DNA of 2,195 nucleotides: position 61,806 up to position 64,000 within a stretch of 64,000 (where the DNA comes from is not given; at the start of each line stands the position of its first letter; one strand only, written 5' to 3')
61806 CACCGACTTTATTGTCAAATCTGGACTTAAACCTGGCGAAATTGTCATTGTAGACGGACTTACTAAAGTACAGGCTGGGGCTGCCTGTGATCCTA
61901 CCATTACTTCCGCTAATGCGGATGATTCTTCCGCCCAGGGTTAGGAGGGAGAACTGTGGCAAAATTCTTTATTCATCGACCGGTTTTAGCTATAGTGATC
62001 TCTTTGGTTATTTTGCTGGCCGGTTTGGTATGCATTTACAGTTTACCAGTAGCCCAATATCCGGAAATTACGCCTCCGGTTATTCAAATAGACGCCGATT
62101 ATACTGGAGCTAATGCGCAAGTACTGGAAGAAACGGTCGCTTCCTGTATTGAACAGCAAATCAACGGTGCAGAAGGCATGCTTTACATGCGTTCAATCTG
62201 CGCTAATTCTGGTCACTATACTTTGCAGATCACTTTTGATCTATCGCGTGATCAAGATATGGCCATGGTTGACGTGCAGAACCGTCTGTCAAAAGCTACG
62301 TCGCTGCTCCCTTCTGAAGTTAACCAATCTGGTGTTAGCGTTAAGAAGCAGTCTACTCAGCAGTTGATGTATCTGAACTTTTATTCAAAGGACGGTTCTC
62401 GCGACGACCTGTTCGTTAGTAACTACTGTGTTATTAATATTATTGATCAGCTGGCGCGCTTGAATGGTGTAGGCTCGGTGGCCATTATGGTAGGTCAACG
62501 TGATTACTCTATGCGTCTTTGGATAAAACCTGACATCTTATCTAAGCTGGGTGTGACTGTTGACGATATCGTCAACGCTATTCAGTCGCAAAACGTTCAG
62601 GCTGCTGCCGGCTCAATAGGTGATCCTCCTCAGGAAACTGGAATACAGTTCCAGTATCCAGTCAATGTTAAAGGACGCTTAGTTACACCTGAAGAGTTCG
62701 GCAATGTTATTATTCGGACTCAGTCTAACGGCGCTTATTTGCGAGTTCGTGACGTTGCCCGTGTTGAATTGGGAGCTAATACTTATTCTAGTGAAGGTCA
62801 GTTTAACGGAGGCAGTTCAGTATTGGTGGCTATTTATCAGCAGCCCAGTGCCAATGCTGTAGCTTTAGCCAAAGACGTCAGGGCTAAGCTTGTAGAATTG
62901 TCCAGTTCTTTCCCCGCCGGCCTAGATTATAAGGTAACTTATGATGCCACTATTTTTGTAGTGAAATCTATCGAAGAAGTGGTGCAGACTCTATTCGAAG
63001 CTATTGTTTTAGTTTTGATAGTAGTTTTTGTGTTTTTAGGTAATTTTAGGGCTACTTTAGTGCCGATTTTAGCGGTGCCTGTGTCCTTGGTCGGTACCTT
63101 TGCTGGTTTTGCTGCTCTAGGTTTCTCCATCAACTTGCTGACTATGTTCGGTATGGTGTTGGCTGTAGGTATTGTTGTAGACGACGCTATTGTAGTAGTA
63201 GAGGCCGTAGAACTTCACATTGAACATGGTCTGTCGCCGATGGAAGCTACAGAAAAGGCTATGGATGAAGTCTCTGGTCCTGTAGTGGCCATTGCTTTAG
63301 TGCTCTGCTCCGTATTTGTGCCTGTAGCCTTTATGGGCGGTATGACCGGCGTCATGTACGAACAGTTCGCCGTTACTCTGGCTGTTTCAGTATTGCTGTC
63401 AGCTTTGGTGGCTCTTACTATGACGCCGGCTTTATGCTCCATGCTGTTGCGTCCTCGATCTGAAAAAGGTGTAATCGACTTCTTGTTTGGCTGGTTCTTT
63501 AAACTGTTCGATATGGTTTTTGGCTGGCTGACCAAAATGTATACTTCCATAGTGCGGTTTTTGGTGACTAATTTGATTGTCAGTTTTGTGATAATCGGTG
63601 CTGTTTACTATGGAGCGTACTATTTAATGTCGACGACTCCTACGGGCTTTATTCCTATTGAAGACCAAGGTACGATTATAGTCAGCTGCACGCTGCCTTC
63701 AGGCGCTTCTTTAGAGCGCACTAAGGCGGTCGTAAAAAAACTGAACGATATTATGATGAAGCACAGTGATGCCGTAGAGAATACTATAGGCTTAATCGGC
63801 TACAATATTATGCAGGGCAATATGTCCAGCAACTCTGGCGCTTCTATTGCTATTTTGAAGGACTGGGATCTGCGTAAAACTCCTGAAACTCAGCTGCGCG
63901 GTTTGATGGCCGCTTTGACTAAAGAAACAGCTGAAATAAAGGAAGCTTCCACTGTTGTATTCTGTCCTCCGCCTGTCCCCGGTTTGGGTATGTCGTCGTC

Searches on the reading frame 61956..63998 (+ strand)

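Call 99: search_protein_families(library=pfam, proteins=[window:61956-63998:+], max_evalue=0.001)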
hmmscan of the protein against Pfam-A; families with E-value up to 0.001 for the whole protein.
window:61956-63998:+ (681 aa): 2 families
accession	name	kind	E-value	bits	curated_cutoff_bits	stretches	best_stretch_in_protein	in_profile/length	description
PF00873.25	ACR_tran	-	2e-212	708.2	28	1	1-679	1-665/1021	AcrB/AcrD/AcrF family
PF03176.21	MMPL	-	2e-11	43.9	20.5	1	320-499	120-304/333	MMPL family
